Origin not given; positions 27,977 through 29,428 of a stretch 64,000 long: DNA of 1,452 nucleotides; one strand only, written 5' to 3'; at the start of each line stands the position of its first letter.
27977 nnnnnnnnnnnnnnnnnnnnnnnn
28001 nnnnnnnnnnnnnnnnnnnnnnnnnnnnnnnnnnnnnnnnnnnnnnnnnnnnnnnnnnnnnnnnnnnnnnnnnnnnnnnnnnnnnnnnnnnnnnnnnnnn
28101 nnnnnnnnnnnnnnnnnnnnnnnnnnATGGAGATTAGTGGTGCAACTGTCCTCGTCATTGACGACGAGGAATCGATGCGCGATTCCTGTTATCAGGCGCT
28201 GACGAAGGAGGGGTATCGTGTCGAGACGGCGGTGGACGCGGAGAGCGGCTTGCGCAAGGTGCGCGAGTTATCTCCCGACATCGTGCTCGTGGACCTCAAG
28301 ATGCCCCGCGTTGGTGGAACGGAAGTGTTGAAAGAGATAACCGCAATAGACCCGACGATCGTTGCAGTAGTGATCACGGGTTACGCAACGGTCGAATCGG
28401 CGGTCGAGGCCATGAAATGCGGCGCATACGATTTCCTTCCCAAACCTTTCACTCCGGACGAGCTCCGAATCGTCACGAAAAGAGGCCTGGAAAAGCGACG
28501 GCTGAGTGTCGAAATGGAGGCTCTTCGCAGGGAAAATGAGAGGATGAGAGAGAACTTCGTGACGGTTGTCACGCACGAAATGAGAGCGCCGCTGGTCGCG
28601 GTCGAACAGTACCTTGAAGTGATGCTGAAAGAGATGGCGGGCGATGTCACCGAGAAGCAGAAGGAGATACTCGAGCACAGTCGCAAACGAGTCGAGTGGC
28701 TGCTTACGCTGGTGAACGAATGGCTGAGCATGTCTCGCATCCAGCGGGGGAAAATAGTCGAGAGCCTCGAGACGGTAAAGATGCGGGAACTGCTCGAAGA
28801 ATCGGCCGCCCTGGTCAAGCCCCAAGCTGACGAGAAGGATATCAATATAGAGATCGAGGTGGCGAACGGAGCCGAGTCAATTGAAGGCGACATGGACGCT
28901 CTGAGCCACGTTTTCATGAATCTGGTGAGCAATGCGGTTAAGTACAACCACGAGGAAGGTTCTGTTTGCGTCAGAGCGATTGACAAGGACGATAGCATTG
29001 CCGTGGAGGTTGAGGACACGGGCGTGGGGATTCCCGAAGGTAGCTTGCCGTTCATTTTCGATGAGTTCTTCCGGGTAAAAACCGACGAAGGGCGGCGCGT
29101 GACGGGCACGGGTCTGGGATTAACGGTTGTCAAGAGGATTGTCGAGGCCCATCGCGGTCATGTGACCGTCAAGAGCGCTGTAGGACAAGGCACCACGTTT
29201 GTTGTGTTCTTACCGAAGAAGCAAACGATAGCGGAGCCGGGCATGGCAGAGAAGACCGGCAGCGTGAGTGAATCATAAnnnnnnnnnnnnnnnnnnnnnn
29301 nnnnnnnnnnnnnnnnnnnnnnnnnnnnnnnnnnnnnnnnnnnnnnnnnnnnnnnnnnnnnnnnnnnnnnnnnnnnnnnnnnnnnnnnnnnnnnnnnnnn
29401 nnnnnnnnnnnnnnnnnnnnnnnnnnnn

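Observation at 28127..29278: Sensorless hybrid REC-HisKA-HATPase protein is the first gene of the hydrogenase operon, and a lone CheY-like receiver (42707..43105) is its last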

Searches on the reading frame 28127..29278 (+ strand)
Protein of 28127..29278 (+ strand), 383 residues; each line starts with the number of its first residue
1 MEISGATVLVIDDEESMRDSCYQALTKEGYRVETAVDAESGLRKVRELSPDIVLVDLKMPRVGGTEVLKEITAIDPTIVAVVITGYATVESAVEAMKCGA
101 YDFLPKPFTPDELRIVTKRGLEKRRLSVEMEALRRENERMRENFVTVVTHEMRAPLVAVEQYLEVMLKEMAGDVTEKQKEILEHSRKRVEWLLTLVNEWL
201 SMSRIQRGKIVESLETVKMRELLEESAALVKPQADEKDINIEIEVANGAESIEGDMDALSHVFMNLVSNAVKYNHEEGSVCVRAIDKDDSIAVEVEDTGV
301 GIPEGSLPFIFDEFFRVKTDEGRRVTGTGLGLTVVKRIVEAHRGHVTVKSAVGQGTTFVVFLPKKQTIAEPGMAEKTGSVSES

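Call 3: search_protein_families(library=pfam, proteins=[window:28127-29278:+])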
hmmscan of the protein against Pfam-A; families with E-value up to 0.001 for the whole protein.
window:28127-29278:+ (383 aa): 6 families
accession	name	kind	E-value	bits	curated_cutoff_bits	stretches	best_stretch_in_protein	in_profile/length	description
PF02518.31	HATPase_c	-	2.2e-29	102.5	26.4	1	254-365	1-110/111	Histidine kinase-, DNA gyrase B-, and HSP90-like ATPase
PF00072.30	Response_reg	-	1.4e-28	99.8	30.2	1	8-114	1-107/111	Response regulator receiver domain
PF00512.31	HisKA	-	4.8e-11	43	26.9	1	140-208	1-66/66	His Kinase A (phospho-acceptor) domain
PF23198.2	PDE8A_N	-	0.00034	21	29.6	1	8-83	13-89/147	PDE8A-like, N-terminal domain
PF13581.12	HATPase_c_2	-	0.00057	20.3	27.4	0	266-342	39-112/127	Histidine kinase-like ATPase domain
PF20161.5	VpsR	-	0.0007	19.7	23.7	0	8-64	13-66/121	VpsR domain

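Call 13: find_homologous_proteins(query=window:28127-29275:+, max_evalue=1e-20)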
Query window:28127-29275:+ (383 aa): 6462 proteins with E <= 1e-20 among 8000 candidates; the best 120 are listed.
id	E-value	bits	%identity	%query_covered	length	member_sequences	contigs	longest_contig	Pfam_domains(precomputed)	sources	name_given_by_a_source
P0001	2.3e-241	818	100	100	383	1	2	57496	PF02518.32,PF00512.32,PF00072.31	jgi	-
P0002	1.3e-233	793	97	100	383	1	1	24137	PF02518.32,PF00512.32,PF00072.31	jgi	jgi:two-component system sensor histidine kinase/response regulator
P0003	3.2e-231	785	100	96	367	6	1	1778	PF02518.32,PF00512.32,PF00072.31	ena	-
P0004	1.5e-211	720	87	100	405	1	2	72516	PF02518.32,PF00512.32,PF00072.31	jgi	-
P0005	3.5e-209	712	87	100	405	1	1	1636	PF02518.32,PF00512.32,PF00072.31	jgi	jgi:two-component system sensor histidine kinase/response regulator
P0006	1.9e-192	657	81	98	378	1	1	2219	PF02518.32,PF00512.32,PF00072.31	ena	-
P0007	7.8e-192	655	82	96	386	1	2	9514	PF13581.13,PF02518.32,PF00512.32,PF00072.31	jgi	-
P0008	6.5e-190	649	81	97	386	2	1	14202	PF02518.32,PF00512.32,PF00072.31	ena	-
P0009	7.0e-190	649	81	96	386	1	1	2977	PF13581.13,PF02518.32,PF00512.32,PF00072.31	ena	-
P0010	9.5e-190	648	79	97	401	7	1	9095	PF02518.32,PF00512.32,PF00072.31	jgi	-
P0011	1.8e-188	644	78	97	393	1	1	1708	PF02518.32,PF00512.32,PF00072.31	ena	-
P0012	2.9e-185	634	79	97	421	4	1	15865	PF02518.32,PF00512.32,PF00072.31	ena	-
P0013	6.6e-185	632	80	95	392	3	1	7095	PF02518.32,PF00512.32,PF00072.31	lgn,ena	-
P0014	1.1e-135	471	59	97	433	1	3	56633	PF02518.32,PF00512.32,PF00072.31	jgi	-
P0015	2.1e-135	470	58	95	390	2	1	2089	PF02518.32,PF00512.32,PF00072.31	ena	-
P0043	1.4e-129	451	56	93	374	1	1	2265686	PF02518.32,PF00512.32,PF00072.31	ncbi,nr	ncbi:MAG: response regulator [Planctomycetota bacterium]|nr:MAG: response regulator [Planctomycetota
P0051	5.5e-129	449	56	93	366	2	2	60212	PF02518.32,PF00512.32,PF00072.31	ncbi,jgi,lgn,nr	ncbi:MAG: response regulator [Actinobacteria bacterium]|nr:response regulator [Actinomycetota bacter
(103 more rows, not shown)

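Call 14: find_encoding_contigs(protein=P0043, flank=10000, max_places=2)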
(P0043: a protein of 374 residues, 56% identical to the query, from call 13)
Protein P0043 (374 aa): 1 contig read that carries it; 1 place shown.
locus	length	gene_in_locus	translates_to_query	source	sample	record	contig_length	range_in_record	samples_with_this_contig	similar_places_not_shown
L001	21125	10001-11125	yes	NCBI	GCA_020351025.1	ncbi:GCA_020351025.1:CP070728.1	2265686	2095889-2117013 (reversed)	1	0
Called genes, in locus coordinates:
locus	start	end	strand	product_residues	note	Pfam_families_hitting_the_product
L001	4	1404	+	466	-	PF02874:ATP-synt_ab_N, PF00006:ATP-synt_ab, PF22919:ATP-synt_VA_C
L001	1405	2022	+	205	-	PF01813:ATP-synt_D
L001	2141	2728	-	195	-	PF26887:Phage_T4_End_IV (weak)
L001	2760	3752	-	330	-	PF01261:AP_endonuc_2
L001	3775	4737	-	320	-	PF02558:ApbA, PF08546:ApbA_C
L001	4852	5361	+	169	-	-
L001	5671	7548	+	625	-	PF14827:dCache_3, PF17203:sCache_3_2 (faint), PF17201:Cache_3-Cache_2, PF17202:sCache_3_3, PF00672:HAMP, PF00512:HisKA, PF02518:HATPase_c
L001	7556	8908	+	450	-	PF00072:Response_reg, PF00158:Sigma54_activat, PF14532:Sigma54_activ_2, PF00004:AAA (weak), PF07724:AAA_2 (weak), PF07728:AAA_5, PF25601:AAA_lid_14, PF02954:HTH_8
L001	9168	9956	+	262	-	PF00072:Response_reg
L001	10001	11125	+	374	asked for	PF00072:Response_reg, PF00512:HisKA, PF02518:HATPase_c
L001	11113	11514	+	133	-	PF00072:Response_reg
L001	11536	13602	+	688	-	PF04879:Molybdop_Fe4S4, PF00384:Molybdopterin, PF01568:Molydop_binding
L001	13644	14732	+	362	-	PF17179:Fer4_22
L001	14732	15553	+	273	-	PF00970:FAD_binding_6 (weak), PF00175:NAD_binding_1, PF10418:DHODB_Fe-S_bind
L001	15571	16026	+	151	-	PF01750:HycI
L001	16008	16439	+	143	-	PF13183:Fer4_8 (faint), PF12837:Fer4_6 (weak), PF13237:Fer4_10, PF00037:Fer4 (weak), PF14697:Fer4_21, PF12838:Fer4_7, PF13187:Fer4_9, PF00037:Fer4 (weak), +4 more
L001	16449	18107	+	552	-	PF00329:Complex1_30kDa, PF00374:NiFeSe_Hases, PF00346:Complex1_49kDa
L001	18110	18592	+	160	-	PF01058:Oxidored_q6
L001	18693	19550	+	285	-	PF00146:NADHdh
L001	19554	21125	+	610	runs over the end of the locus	PF00662:Proton_antipo_N (weak), PF00361:Proton_antipo_M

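Call 15: find_encoding_contigs(protein=P0051, flank=10000, max_places=2)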
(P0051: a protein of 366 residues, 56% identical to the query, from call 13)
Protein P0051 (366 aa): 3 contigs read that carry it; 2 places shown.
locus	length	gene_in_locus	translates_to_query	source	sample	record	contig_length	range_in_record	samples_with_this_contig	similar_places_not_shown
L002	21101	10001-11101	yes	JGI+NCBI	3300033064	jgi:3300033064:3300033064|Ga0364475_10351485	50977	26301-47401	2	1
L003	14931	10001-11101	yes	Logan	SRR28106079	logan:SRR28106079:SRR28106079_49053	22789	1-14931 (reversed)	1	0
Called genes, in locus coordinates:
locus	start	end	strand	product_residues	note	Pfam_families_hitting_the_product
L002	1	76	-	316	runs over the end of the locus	PF07992:Pyr_redox_2 (weak), PF12831:FAD_oxidored, PF13450:NAD_binding_8 (weak), PF14697:Fer4_21 (weak), PF00037:Fer4 (weak), PF12797:Fer4_2 (weak), PF01257:2Fe-2S_thioredx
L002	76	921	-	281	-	PF00970:FAD_binding_6, PF00175:NAD_binding_1, PF10418:DHODB_Fe-S_bind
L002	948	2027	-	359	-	PF14697:Fer4_21 (faint), PF12797:Fer4_2 (faint), PF13237:Fer4_10 (faint), PF17179:Fer4_22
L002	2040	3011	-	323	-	PF13746:Fer4_18 (faint), PF13187:Fer4_9 (faint), PF13237:Fer4_10 (faint), PF00037:Fer4 (faint), PF12797:Fer4_2 (faint), PF12838:Fer4_7 (faint), PF13183:Fer4_8 (weak)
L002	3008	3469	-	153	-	PF02662:FlpD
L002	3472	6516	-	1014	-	PF01266:DAO (weak), PF07992:Pyr_redox_2, PF12831:FAD_oxidored, PF13450:NAD_binding_8 (weak), PF00037:Fer4 (weak), PF07992:Pyr_redox_2, PF12838:Fer4_7, PF13187:Fer4_9, +18 more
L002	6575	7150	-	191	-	PF13183:Fer4_8, PF13237:Fer4_10 (faint), PF13187:Fer4_9 (weak), PF13534:Fer4_17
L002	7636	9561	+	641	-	PF14827:dCache_3 (faint), PF17201:Cache_3-Cache_2, PF17203:sCache_3_2 (faint), PF17202:sCache_3_3, PF00672:HAMP, PF00512:HisKA, PF02518:HATPase_c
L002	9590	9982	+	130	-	PF00072:Response_reg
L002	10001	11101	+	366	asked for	PF00072:Response_reg, PF00512:HisKA, PF02518:HATPase_c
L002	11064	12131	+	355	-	PF13183:Fer4_8 (faint), PF13187:Fer4_9 (faint), PF12838:Fer4_7 (faint), PF13534:Fer4_17 (faint), PF13746:Fer4_18 (faint), PF00037:Fer4 (faint), PF13237:Fer4_10 (faint), PF17179:Fer4_22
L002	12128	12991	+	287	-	PF00970:FAD_binding_6 (weak), PF00175:NAD_binding_1, PF10418:DHODB_Fe-S_bind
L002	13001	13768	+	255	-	PF01058:Oxidored_q6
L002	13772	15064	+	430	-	PF00374:NiFeSe_Hases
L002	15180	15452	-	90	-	-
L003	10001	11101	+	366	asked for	PF00072:Response_reg, PF00512:HisKA, PF02518:HATPase_c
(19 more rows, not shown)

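Call 17: find_related_loci(query=A1, collection=genome_contigs, flank=10000)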
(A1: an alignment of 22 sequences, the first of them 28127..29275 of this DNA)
Query A1 (383 aa) in genome_contigs; peptide patterns used: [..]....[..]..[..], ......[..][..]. (x = any residue, [..] = any of these).
599 stretches matched a pattern (row limit reached: there are more); 583 encode a relative of the query (tblastn E <= 1e-3); the best 80 are kept; 80 distinct loci.
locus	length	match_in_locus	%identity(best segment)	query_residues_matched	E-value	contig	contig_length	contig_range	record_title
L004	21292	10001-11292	56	6-363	7e-140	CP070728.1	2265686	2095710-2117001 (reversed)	MAG: Planctomycetota bacterium isolate bin43 chromosome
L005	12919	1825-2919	57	7-366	4e-140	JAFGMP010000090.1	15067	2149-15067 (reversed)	MAG: Candidatus Latescibacterota bacterium isolate Zod_Metabat.481 k87_1599434, whole genome shotgun sequence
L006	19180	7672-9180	54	3-364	8e-135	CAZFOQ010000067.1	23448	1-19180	MAG TPA_asm: uncultured Pirellulales bacterium isolate SRP068000_co1_345 genome assembly, contig: NODE_2724_length_23448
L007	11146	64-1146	53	6-366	3e-132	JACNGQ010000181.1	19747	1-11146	MAG: Planctomycetota bacterium isolate NIOZ-UU13 NIOZ-UU_NODE_3361_length_19747_cov_11.6838, whole genome shotgun sequen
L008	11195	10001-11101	51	1-367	3e-129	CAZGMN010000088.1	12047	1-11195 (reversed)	MAG TPA_asm: uncultured Eubacteriales bacterium isolate SRP098346_co1_441 genome assembly, contig: NODE_6440_length_1204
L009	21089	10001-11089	51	8-370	7e-127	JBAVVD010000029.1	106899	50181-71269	MAG: Candidatus Aminicenantales bacterium isolate MFD01647_ilm_asm_bin15 k127_5800, whole genome shotgun sequence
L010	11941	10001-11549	52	6-364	3e-125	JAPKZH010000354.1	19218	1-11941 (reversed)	MAG: Candidatus Aminicenantes bacterium isolate LacPavin_0920_SED5_MAG_55_12 LacPavin_0920_SED5_scaffold_181533, whole g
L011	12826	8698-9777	51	8-367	3e-125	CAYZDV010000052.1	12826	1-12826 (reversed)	MAG TPA_asm: uncultured Eubacteriales bacterium isolate binchicken_co360_50 genome assembly, contig: NODE_672_length_128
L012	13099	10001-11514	51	6-364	4e-125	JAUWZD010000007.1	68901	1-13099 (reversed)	MAG: Spirochaetales bacterium isolate CSMAG_2727 CSMAG_2727_k141_393178_length_68901_cov_12.6304, whole genome shotgun s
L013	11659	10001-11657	51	1-360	3e-124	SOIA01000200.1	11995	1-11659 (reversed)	MAG: Candidatus Aminicenantes bacterium isolate E29_bin11 NODE_1580_length_11995_cov_16.916248, whole genome shotgun seq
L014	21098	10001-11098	50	1-366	2e-123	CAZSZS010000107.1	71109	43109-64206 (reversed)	MAG TPA_asm: uncultured Eubacteriales bacterium isolate SRP185410_co1_466 genome assembly, contig: k141_2009914, whole g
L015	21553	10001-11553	52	1-364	4e-123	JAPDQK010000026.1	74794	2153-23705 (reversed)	MAG: Candidatus Zhuqueibacter pondensis isolate JZ4_201709_bins_45 JZ-4_201709_bins_45_scaffold_26, whole genome shotgun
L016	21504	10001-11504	51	4-366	4e-123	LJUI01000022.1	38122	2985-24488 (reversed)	MAG: candidate division TA06 bacterium SM23_40 WORSMTZ_3121, whole genome shotgun sequence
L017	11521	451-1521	51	7-363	5e-123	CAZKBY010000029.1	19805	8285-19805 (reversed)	MAG TPA_asm: uncultured Eubacteriales bacterium isolate binchicken_co274_232 genome assembly, contig: NODE_7032_length_1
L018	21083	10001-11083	50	6-366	5e-123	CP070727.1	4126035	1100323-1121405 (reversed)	MAG: bacterium isolate bin44 chromosome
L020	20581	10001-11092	51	1-364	3e-122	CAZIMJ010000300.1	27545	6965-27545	MAG TPA_asm: uncultured Eubacteriales bacterium isolate SRP185410_co1_364 genome assembly, contig: k141_531903, whole ge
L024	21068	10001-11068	47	7-364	2e-115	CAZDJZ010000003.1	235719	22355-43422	MAG TPA_asm: uncultured Eubacteriales bacterium isolate SRP141376_co1_358 genome assembly, contig: NODE_54_length_235719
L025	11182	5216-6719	46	1-363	2e-114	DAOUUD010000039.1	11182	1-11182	MAG TPA_asm: Candidatus Cloacimonadota bacterium isolate CSMAG_814 CSMAG_814_k141_252682_length_11182_cov_7.9264, whole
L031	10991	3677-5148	47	2-362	5e-113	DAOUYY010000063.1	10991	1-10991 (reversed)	MAG TPA_asm: Candidatus Neomarinimicrobiota bacterium isolate CSMAG_939 CSMAG_939_k141_1452184_length_10991_cov_11.0000,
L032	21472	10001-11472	47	2-362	4e-112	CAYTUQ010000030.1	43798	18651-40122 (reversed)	MAG TPA_asm: uncultured bacterium isolate binchicken_co262_234 genome assembly, contig: NODE_680_length_43798_cov_23.201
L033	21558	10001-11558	47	1-364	5e-111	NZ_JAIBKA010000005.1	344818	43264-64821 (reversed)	Desulfoferrobacter suflitae strain DRH4 contig_5, whole genome shotgun sequence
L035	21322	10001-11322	47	8-366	4e-108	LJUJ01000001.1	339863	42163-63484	MAG: candidate division WOR_3 bacterium SM23_42 WORSMTZ_12, whole genome shotgun sequence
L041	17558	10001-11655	46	6-382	9e-105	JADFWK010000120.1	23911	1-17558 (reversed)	MAG: Proteobacteria bacterium isolate C4.bin.25 k83_857473, whole genome shotgun sequence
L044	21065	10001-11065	46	8-363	4e-102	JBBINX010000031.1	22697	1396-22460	MAG: Ignavibacteriales bacterium isolate PGF172224_bin_266 NODE_1035_length_22697_cov_5.321880, whole genome shotgun seq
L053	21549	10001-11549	44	3-363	2e-99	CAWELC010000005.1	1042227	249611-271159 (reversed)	MAG: uncultured delta proteobacterium isolate MFD05674.bin.2.3 genome assembly, contig: contig_19868, whole genome shotg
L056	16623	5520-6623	47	1-371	1e-98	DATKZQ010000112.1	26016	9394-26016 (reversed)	MAG TPA_asm: Desulfatiglandales bacterium isolate SMAG_U14249 k141_2775087, whole genome shotgun sequence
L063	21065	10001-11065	45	8-363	3e-97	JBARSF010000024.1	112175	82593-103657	MAG: Anaerolineales bacterium isolate MFD12959_ilm_asm_bin54 k127_395942, whole genome shotgun sequence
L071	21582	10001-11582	42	4-367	7e-96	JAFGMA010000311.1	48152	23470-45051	MAG: candidate division KSB1 bacterium isolate Zod_Metabat.436 k87_10502555, whole genome shotgun sequence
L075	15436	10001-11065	44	8-363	2e-95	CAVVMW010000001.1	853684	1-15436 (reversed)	MAG: uncultured bacterium isolate MFD03726.bin.2.170 genome assembly, contig: contig_10406, whole genome shotgun sequenc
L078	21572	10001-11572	44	2-364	4e-95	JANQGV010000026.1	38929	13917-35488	MAG: Thermodesulfobacteriota bacterium isolate PL23b_bin.63 k99_1833277, whole genome shotgun sequence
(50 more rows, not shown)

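Call 32: search_protein_families(library=pfam, proteins=[L044:11574-12137:+, L044:12134-13009:+, L044:13046-13834:+, L044:13840-14802:+, L044:14822-16828:+, L044:16848-18056:+, L075:11540-12145:+, L075:12142-12867:+, L044:4249-5940:+, L044:1327-3435:+], max_evalue=0.00001)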
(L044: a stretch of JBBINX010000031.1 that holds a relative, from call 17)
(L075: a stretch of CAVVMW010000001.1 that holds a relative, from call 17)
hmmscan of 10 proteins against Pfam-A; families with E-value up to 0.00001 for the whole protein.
L044:11574-12137:+ (187 aa): 4 families
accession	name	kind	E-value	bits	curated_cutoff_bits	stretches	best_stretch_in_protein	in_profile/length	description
PF13183.11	Fer4_8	-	6e-11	43.2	27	1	24-85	2-68/68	4Fe-4S dicluster domain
PF13534.11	Fer4_17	-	4e-10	40.5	22.2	1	27-86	2-61/61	4Fe-4S dicluster domain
PF13187.11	Fer4_9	-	5.2e-08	33.2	27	1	27-84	2-50/52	4Fe-4S dicluster domain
PF13237.11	Fer4_10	-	2.3e-06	27.9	25.5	1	25-82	7-53/53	4Fe-4S dicluster domain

L044:12134-13009:+ (291 aa): 1 family
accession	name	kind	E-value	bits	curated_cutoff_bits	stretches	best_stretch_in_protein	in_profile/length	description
PF02754.22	CCG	-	6.1e-25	87.6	20.6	2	5-85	1-83/85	Cysteine-rich domain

L044:13046-13834:+ (262 aa): 1 family
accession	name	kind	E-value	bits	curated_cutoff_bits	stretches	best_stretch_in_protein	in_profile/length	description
PF01012.27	ETF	-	3.1e-19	69.9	26.7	1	32-211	10-174/181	Electron transfer flavoprotein domain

L044:13840-14802:+ (320 aa): 2 families
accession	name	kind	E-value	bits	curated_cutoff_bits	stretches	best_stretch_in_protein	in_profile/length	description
PF00766.25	ETF_alpha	-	1.4e-30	105.5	27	1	199-279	1-81/81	Electron transfer flavoprotein FAD-binding domain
PF01012.27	ETF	-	4.6e-18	66.1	26.7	1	6-178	2-178/181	Electron transfer flavoprotein domain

L044:14822-16828:+ (668 aa): 4 families
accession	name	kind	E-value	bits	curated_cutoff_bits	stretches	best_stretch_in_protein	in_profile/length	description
PF02754.22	CCG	-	7.4e-20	71.3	20.6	1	552-635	1-78/85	Cysteine-rich domain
PF13237.11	Fer4_10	-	2.3e-09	37.5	25.5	1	276-357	5-53/53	4Fe-4S dicluster domain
PF13187.11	Fer4_9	-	1.7e-08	34.8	27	1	279-357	1-48/52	4Fe-4S dicluster domain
PF13183.11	Fer4_8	-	8e-08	33.1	27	1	278-358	3-66/68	4Fe-4S dicluster domain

L044:16848-18056:+ (402 aa): 4 families
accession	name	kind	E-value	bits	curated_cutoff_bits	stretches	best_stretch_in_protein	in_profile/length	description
PF02754.22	CCG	-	2.9e-22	79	20.6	2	282-367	1-78/85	Cysteine-rich domain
PF13534.11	Fer4_17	-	3.7e-09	37.4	22.2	1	31-89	2-60/61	4Fe-4S dicluster domain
PF13183.11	Fer4_8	-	1.4e-08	35.5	27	1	28-89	2-68/68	4Fe-4S dicluster domain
PF13187.11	Fer4_9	-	2.8e-08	34.1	27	1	31-88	2-50/52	4Fe-4S dicluster domain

L075:11540-12145:+ (201 aa): 3 families
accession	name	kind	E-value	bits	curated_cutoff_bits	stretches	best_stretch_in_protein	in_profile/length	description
PF13183.11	Fer4_8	-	1.3e-10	42.1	27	1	36-98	3-68/68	4Fe-4S dicluster domain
PF13534.11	Fer4_17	-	3e-09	37.7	22.2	1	38-99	2-61/61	4Fe-4S dicluster domain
PF13187.11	Fer4_9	-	5.9e-07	29.9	27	1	38-97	2-50/52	4Fe-4S dicluster domain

L075:12142-12867:+ (241 aa): 1 family
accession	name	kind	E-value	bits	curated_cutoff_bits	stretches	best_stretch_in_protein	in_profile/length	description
PF02754.22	CCG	-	4e-19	68.9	20.6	1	4-84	1-83/85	Cysteine-rich domain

L044:4249-5940:+ (563 aa): 3 families
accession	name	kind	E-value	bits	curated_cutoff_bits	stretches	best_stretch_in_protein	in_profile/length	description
PF07228.17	SpoIIE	-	5.1e-53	180.3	25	1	373-562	2-191/192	Stage II sporulation protein E (SpoIIE)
PF13492.12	GAF_3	-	3e-10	41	27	0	43-149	19-128/129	GAF domain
PF13185.12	GAF_2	-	6.5e-10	39.8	28.6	0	105-149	92-136/136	GAF domain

L044:1327-3435:+ (702 aa): 4 families
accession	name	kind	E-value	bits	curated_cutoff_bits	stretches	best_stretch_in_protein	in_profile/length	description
PF07228.17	SpoIIE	-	3e-44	151.7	25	1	507-699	2-191/192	Stage II sporulation protein E (SpoIIE)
PF13185.12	GAF_2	-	4.3e-10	40.4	28.6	1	373-444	65-136/136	GAF domain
PF01590.32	GAF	-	3e-09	37.9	22.4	1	367-443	57-133/133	GAF domain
PF13492.12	GAF_3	-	9.3e-07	29.7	27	1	397-445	81-129/129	GAF domain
